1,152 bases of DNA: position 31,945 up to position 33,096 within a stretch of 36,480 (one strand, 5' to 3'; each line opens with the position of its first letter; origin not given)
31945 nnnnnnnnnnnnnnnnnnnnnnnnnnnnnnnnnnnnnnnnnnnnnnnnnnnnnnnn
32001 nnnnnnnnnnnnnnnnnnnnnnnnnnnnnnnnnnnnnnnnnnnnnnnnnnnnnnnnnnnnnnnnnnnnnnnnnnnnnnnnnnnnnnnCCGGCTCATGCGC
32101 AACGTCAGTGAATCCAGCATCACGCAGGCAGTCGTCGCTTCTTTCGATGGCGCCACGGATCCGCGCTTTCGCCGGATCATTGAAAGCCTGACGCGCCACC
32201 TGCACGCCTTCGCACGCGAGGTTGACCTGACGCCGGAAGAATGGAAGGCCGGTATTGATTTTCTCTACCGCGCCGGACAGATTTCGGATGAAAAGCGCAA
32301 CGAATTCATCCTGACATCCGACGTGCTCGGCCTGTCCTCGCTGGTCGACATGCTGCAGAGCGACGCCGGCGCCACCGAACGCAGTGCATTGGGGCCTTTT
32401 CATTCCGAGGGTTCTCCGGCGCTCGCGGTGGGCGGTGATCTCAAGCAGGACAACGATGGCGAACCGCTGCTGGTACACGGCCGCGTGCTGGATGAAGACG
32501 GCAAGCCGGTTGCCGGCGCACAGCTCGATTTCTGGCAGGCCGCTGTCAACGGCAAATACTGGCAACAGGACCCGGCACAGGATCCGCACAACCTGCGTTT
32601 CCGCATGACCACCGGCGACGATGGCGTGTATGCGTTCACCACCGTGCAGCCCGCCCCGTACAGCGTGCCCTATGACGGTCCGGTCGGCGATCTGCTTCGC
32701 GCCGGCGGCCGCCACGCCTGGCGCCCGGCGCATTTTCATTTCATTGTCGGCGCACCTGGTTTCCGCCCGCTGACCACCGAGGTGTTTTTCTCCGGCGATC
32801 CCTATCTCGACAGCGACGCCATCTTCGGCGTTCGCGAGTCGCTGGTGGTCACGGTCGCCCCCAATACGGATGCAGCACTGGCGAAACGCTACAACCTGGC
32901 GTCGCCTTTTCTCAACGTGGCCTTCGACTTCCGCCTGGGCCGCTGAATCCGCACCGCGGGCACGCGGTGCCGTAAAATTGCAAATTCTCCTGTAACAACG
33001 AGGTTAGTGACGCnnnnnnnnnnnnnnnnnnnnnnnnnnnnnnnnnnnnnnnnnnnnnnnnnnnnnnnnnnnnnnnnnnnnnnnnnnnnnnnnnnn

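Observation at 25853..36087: IclR-headed 10-kb cluster with an itaconate-like CoA triad, a second transferase, four Bug receptors and a ring-cleaving dioxygenase; substrate unknown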

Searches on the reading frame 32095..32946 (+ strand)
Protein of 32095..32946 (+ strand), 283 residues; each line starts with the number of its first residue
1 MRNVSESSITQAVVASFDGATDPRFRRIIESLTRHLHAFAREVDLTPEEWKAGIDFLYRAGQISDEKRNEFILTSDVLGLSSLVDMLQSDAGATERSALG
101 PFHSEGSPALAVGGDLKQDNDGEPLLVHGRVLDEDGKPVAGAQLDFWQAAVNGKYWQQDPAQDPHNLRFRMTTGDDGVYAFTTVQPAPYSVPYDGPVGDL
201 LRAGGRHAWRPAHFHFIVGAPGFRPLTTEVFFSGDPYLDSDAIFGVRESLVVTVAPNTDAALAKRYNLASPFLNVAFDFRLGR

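Call 3: search_protein_families(library=pfam, proteins=[window:32095-32946:+])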
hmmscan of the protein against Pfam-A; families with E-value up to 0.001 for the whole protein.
window:32095-32946:+ (283 aa): 3 families
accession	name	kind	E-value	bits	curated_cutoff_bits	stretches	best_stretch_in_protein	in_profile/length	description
PF00775.27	Dioxygenase_C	-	2.1e-47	161.4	27.3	1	117-281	22-180/182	Dioxygenase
PF04444.19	Dioxygenase_N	-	7.6e-29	99.8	27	1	22-91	1-70/75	Catechol dioxygenase N terminus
PF13620.12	CarboxypepD_reg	-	2.5e-06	28.2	32.3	1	127-191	2-52/82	Carboxypeptidase regulatory-like domain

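Call 4: search_protein_families(library=ncbifam, proteins=[window:32095-32946:+])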
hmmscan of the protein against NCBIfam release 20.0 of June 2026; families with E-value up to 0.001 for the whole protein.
window:32095-32946:+ (283 aa): 5 families
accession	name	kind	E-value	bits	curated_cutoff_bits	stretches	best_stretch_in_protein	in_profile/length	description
TIGR02439.1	catechol_proteo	equivalog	4.7e-54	183.3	392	1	19-281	18-285/285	catechol 1,2-dioxygenase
TIGR02465.1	chlorocat_1_2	equivalog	3.8e-49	167.1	359.25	1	24-255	3-229/246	chlorocatechol 1,2-dioxygenase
TIGR02438.1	catachol_actin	equivalog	1.7e-43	148.8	404.4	1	22-268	33-276/281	catechol 1,2-dioxygenase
TIGR02422.1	protocat_beta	equivalog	4.6e-23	82.1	296.4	1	120-245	52-176/220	protocatechuate 3,4-dioxygenase subunit beta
TIGR02423.1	protocat_alph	equivalog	2.9e-09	37.1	126.25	1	116-187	31-107/193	protocatechuate 3,4-dioxygenase subunit alpha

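Call 10: search_solved_structures(query=window:32095-32946:+, show_alignments=1)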
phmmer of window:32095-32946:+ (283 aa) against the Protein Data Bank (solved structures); distinct sequences matched with E-value up to 0.001: 35.
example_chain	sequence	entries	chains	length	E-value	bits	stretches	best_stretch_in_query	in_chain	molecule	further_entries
3n9t_A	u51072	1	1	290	2.3e-76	259.7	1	6-254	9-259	PnpC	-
1tmx_A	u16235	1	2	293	1.8e-69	237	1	5-279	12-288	hydroxyquinol 1,2-dioxygenase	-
8r2x_A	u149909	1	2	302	1.4e-67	230.9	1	24-260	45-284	6-chlorohydroxyquinol-1,2-dioxygenase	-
8r2w_A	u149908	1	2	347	1.4e-60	207.9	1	9-265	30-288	Hydroxyquinol 1,2-dioxygenase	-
8r2v_A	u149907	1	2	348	7.2e-59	202.2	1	9-266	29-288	Intradiol ring-cleavage dioxygenases domain-containing protein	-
1dlm_A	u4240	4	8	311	1.8e-42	148.5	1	21-283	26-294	CATECHOL 1,2-DIOXYGENASE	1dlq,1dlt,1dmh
5td3_A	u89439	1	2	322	3.9e-40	140.8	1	15-281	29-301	Catechol 1,2-dioxygenase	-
2azq_A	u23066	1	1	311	1.1e-39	139.3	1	14-281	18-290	catechol 1,2-dioxygenase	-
5umh_A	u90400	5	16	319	6.3e-38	133.5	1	15-263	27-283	Catechol 1,2-dioxygenase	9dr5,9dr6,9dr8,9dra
2xsu_A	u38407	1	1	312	6.5e-38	133.5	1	9-281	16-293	CATECHOL 1,2 DIOXYGENASE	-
2xsr_A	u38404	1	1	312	8.3e-38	133.2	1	9-281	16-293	CATECHOL 1,2 DIOXYGENASE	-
2xsv_A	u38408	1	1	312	2.6e-37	131.5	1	9-281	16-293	CATECHOL 1,2 DIOXYGENASE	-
5vxt_A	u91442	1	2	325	6.4e-37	130.2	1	20-278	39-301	Catechol 1,2-dioxygenase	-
1s9a_A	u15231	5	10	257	7.3e-37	130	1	44-254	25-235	Chlorocatechol 1,2-dioxygenase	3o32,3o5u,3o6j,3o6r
2boy_A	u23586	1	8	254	1.7e-36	128.8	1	26-254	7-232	3-CHLOROCATECHOL 1,2-DIOXYGENASE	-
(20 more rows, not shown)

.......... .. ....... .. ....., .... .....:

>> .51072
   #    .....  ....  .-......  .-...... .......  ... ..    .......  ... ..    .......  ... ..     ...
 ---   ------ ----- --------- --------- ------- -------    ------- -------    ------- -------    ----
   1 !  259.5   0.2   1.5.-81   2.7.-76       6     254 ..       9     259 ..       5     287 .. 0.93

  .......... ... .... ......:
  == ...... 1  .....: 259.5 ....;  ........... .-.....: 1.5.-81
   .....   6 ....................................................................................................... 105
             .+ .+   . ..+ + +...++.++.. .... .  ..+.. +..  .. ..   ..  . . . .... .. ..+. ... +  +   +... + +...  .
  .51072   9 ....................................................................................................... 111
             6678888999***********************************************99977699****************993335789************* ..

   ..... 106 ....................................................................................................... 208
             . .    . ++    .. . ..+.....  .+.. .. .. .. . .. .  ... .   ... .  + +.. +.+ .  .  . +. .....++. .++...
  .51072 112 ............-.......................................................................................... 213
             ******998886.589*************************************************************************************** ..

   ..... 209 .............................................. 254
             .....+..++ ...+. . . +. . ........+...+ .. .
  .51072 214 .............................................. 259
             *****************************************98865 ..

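Call 14: find_homologous_proteins(query=window:32095-32946:+, max_evalue=1e-40)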
Query window:32095-32946:+ (283 aa): 5722 proteins with E <= 1e-40 among 8000 candidates; the best 120 are listed.
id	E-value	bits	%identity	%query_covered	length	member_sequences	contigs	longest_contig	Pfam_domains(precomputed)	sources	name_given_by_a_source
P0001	2.5e-184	629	97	100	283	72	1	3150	PF04444.20,PF00775.28,PF13620.13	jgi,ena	jgi:hydroxyquinol 1,2-dioxygenase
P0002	2.5e-177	606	94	100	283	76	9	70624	PF04444.20,PF00775.28,PF13620.13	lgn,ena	-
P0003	2.4e-176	603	94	100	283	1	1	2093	PF04444.20,PF00775.28,PF13620.13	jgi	jgi:hydroxyquinol 1,2-dioxygenase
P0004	9.0e-176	601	93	100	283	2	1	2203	PF04444.20,PF00775.28,PF13620.13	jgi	jgi:hydroxyquinol 1,2-dioxygenase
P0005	1.1e-175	600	93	100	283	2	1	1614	PF04444.20,PF00775.28,PF13620.13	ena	-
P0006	1.2e-175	600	93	100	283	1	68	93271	PF04444.20,PF00775.28,PF13620.13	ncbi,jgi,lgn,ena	jgi:hydroxyquinol 1,2-dioxygenase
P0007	1.9e-174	596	92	100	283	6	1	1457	PF04444.20,PF00775.28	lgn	-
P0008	2.5e-174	596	93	100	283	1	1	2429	PF04444.20,PF00775.28,PF13620.13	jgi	-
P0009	5.0e-174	595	93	100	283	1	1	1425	PF04444.20,PF00775.28,PF13620.13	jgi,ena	jgi:protocatechuate 3,4-dioxygenase beta subunit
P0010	1.0e-171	587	92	100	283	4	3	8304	PF04444.20,PF00775.28,PF13620.13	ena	-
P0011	1.0e-171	587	92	100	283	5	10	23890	PF04444.20,PF00775.28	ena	-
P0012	4.6e-171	585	90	100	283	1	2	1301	PF04444.20,PF00775.28,PF13620.13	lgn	-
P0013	4.2e-169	579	89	100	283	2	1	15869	PF04444.20,PF00775.28,PF13620.13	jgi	jgi:hydroxyquinol 1,2-dioxygenase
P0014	4.6e-169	579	91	100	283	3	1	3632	PF04444.20,PF00775.28,PF13620.13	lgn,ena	-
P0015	2.8e-168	576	90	100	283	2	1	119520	PF04444.20,PF00775.28,PF13620.13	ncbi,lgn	-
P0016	1.2e-167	574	89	100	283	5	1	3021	PF04444.20,PF00775.28,PF13620.13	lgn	-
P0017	3.7e-167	572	89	100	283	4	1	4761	PF04444.20,PF00775.28,PF13620.13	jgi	jgi:hydroxyquinol 1,2-dioxygenase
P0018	5.1e-167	572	89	100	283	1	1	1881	PF04444.20,PF00775.28,PF13620.13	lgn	-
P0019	1.0e-164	564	88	100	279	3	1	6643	PF04444.20,PF00775.28,PF13620.13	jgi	-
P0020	1.1e-164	564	89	100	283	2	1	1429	PF04444.20,PF00775.28,PF13620.13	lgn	-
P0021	2.2e-164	563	88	100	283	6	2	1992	PF04444.20,PF00775.28,PF13620.13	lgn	-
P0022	3.2e-164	563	88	100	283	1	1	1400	PF04444.20,PF00775.28,PF13620.13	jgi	-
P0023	3.5e-164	563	87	100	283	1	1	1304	PF04444.20,PF00775.28,PF13620.13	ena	-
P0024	7.1e-164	562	87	100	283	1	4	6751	PF04444.20,PF00775.28,PF13620.13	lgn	-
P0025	8.5e-164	561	88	100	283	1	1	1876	PF04444.20,PF00775.28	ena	-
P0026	1.2e-156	538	83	99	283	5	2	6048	PF04444.20,PF00775.28,PF13620.13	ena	-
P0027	3.2e-153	527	81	100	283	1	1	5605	PF04444.20,PF00775.28,PF13620.13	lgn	-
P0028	1.0e-152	525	81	100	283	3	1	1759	PF04444.20,PF00775.28,PF13620.13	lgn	-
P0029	9.9e-150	515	79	100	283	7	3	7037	PF04444.20,PF00775.28,PF13620.13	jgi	jgi:hydroxyquinol 1,2-dioxygenase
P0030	2.3e-149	514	79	100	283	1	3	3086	PF04444.20,PF00775.28,PF13620.13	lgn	-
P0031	6.0e-149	513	78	100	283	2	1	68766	PF04444.20,PF00775.28,PF13620.13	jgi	-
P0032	8.5e-149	512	80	100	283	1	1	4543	PF04444.20,PF00775.28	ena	-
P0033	1.3e-148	512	80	100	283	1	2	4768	PF04444.20,PF00775.28,PF13620.13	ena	-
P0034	1.7e-148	511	78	100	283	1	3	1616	PF04444.20,PF00775.28,PF13620.13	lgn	-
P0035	2.9e-148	510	78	100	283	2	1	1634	PF04444.20,PF00775.28,PF13620.13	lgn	-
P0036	2.9e-148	510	79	100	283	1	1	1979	PF04444.20,PF00775.28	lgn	-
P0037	4.3e-148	510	78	100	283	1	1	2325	PF04444.20,PF00775.28,PF13620.13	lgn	-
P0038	4.5e-148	510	80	100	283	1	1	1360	PF04444.20,PF00775.28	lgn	-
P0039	9.0e-148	509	77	100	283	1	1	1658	PF04444.20,PF00775.28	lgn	-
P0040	1.0e-147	509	78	100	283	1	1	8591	PF04444.20,PF00775.28,PF13620.13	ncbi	-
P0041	1.7e-147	508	77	100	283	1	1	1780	PF04444.20,PF00775.28,PF13620.13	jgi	-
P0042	1.8e-147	508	79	100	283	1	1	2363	PF04444.20,PF00775.28,PF13620.13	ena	-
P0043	1.8e-147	508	78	100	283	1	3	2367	PF04444.20,PF00775.28,PF13620.13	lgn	-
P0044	2.4e-147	507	79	100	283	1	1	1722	PF04444.20,PF00775.28,PF13620.13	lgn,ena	-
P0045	3.5e-147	507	79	100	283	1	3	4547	PF04444.20,PF00775.28,PF13620.13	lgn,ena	-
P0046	4.8e-147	506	78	100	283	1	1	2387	PF04444.20,PF00775.28,PF13620.13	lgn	-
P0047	6.4e-147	506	79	100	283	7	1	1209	PF04444.20,PF00775.28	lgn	-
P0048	7.6e-147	506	78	100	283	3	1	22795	PF04444.20,PF00775.28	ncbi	-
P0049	7.7e-147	506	78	100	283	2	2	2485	PF04444.20,PF00775.28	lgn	-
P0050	9.5e-147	505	78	100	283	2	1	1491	PF04444.20,PF00775.28,PF13620.13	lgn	-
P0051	1.1e-146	505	78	100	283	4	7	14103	PF04444.20,PF00775.28,PF13620.13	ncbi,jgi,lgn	-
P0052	1.5e-146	505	78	100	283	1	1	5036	PF04444.20,PF00775.28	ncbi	-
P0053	2.3e-145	501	78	99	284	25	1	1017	PF04444.20,PF00775.28,PF13620.13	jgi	jgi:hydroxyquinol 1,2-dioxygenase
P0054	4.4e-145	500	77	100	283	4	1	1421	PF04444.20,PF00775.28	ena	-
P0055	5.3e-145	500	76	100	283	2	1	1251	PF04444.20,PF00775.28,PF13620.13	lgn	-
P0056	2.0e-144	498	77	100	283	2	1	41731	PF04444.20,PF00775.28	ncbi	-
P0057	2.9e-144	497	76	100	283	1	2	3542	PF04444.20,PF00775.28,PF13620.13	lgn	-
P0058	2.1e-143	494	77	99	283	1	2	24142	PF04444.20,PF00775.28,PF13620.13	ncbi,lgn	-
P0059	2.9e-142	491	76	100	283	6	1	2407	PF04444.20,PF00775.28,PF13620.13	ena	-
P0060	3.9e-142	490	76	100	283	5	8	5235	PF04444.20,PF00775.28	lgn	-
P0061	5.0e-142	490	76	100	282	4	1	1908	PF04444.20,PF00775.28,PF13620.13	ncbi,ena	-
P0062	3.1e-141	487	75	100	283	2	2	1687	PF04444.20,PF00775.28,PF13620.13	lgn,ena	-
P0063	6.0e-141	486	75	100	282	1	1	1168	PF04444.20,PF00775.28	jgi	-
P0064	1.1e-140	486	76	100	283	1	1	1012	PF04444.20,PF00775.28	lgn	-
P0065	2.1e-140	485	75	100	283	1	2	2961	PF04444.20,PF00775.28,PF13620.13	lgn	-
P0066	4.7e-140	484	75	100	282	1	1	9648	PF04444.20,PF00775.28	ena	-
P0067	5.5e-140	483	75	99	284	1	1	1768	PF04444.20,PF00775.28,PF13620.13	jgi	jgi:hydroxyquinol 1,2-dioxygenase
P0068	5.6e-140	483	75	100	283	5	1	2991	PF04444.20,PF00775.28,PF13620.13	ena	-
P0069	7.0e-140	483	75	100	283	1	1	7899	PF04444.20,PF00775.28,PF13620.13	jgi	-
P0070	3.4e-139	481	75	100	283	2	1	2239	PF04444.20,PF00775.28,PF13620.13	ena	-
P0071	1.2e-138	479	75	100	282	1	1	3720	PF04444.20,PF00775.28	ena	-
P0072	9.9e-137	473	73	100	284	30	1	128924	PF04444.20,PF00775.28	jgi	jgi:protocatechuate 3,4-dioxygenase beta subunit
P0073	1.8e-136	472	74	100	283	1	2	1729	PF04444.20,PF00775.28,PF13620.13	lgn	-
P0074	2.0e-136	472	73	100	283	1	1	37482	PF04444.20,PF00775.28,PF13620.13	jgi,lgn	jgi:protocatechuate 3,4-dioxygenase beta subunit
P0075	3.9e-136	471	73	100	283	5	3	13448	PF04444.20,PF00775.28,PF13620.13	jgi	-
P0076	4.6e-136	470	73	99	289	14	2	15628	PF04444.20,PF00775.28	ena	-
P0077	2.7e-135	468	72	99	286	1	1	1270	PF04444.20,PF00775.28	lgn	-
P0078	1.4e-134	466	72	99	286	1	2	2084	PF04444.20,PF00775.28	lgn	-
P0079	2.5e-134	465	72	100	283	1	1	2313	PF04444.20,PF00775.28,PF13620.13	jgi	-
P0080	6.4e-134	463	72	100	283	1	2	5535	PF04444.20,PF00775.28,PF13620.13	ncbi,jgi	-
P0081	2.6e-133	461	72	99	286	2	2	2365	PF04444.20,PF00775.28,PF13620.13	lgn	-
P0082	2.2e-132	458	72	100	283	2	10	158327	PF04444.20,PF00775.28,PF13620.13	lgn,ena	-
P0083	3.5e-132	458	72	99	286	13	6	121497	PF04444.20,PF00775.28,PF13620.13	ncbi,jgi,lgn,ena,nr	ncbi:MAG: dioxygenase [Betaproteobacteria bacterium]|jgi:protocatechuate 3,4-dioxygenase beta subuni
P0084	1.8e-130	452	72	99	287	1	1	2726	PF04444.20,PF00775.28,PF13620.13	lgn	-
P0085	2.9e-130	451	70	100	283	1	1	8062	PF04444.20,PF00775.28,PF13620.13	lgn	-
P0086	4.6e-130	451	71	99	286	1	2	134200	PF04444.20,PF00775.28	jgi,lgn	jgi:protocatechuate 3,4-dioxygenase beta subunit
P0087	1.5e-128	446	70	99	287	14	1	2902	PF04444.20,PF00775.28,PF13620.13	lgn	-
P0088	6.6e-128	444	70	99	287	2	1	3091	PF04444.20,PF00775.28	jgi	jgi:hydroxyquinol 1,2-dioxygenase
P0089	3.8e-127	441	70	99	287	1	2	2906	PF04444.20,PF00775.28,PF13620.13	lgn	-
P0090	5.1e-126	437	70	99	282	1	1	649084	PF04444.20,PF00775.28,PF13620.13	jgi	-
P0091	2.8e-125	435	71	99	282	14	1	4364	PF04444.20,PF00775.28,PF13620.13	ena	-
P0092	7.1e-125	434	69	99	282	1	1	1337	PF04444.20,PF00775.28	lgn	-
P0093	7.3e-125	434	69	99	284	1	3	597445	PF04444.20,PF00775.28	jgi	jgi:hydroxyquinol 1,2-dioxygenase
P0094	5.8e-124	431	69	99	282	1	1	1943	PF04444.20,PF00775.28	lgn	-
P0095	1.3e-123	430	69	100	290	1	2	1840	PF04444.20,PF00775.28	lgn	-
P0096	4.7e-123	428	69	100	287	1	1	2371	PF04444.20,PF00775.28,PF13620.13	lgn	-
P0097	5.4e-123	428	68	99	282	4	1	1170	PF04444.20,PF00775.28,PF13620.13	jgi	jgi:hydroxyquinol 1,2-dioxygenase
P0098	6.0e-123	427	69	100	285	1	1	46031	PF04444.20,PF00775.28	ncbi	-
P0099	6.2e-123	427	69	99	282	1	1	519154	PF04444.20,PF00775.28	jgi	jgi:hydroxyquinol 1,2-dioxygenase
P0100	1.0e-122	427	68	99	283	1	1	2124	PF04444.20,PF00775.28,PF13620.13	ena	-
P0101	1.2e-122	426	69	99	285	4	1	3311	PF04444.20,PF00775.28,PF13620.13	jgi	jgi:protocatechuate 3,4-dioxygenase beta subunit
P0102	1.4e-122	426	70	99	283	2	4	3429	PF04444.20,PF00775.28,PF13620.13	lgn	-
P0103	1.8e-122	426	68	99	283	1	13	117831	PF04444.20,PF00775.28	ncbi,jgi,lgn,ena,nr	ncbi:MAG: hypothetical protein FJY54_02555 [Betaproteobacteria bacterium]|nr:hypothetical protein [B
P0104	3.6e-122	425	67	100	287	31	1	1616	PF04444.20,PF00775.28,PF13620.13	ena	-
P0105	6.0e-122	424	68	100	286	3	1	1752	PF04444.20,PF00775.28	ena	-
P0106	7.3e-122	424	67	100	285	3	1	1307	PF04444.20,PF00775.28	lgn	-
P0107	1.1e-121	423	68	99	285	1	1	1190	PF04444.20,PF00775.28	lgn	-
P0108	1.4e-121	423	67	100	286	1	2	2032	PF04444.20,PF00775.28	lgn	-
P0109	1.7e-121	423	67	100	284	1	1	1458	PF04444.20,PF00775.28,PF13620.13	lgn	-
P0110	3.8e-121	421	68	99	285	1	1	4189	PF04444.20,PF00775.28,PF13620.13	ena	-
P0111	4.8e-121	421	66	100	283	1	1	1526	PF04444.20,PF00775.28,PF13620.13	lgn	-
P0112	1.2e-120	420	67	100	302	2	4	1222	PF04444.20,PF00775.28,PF13620.13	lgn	-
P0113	2.3e-120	419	67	99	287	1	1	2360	PF04444.20,PF00775.28,PF13620.13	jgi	jgi:protocatechuate 3,4-dioxygenase beta subunit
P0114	2.4e-120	419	66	99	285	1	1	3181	PF04444.20,PF00775.28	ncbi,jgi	-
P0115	3.7e-120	418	67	99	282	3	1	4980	PF04444.20,PF00775.28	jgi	jgi:hydroxyquinol 1,2-dioxygenase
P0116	4.4e-120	418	65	99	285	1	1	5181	PF04444.20,PF00775.28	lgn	-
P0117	5.7e-120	418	66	100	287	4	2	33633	PF04444.20,PF00775.28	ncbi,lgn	-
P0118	7.8e-120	417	67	99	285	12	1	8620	PF04444.20,PF00775.28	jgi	jgi:hydroxyquinol 1,2-dioxygenase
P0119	9.7e-120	417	65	99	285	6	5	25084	PF04444.20,PF00775.28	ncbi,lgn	ncbi:MAG: dioxygenase [bacterium]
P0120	1.2e-119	416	68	100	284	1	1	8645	PF04444.20,PF00775.28,PF13620.13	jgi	-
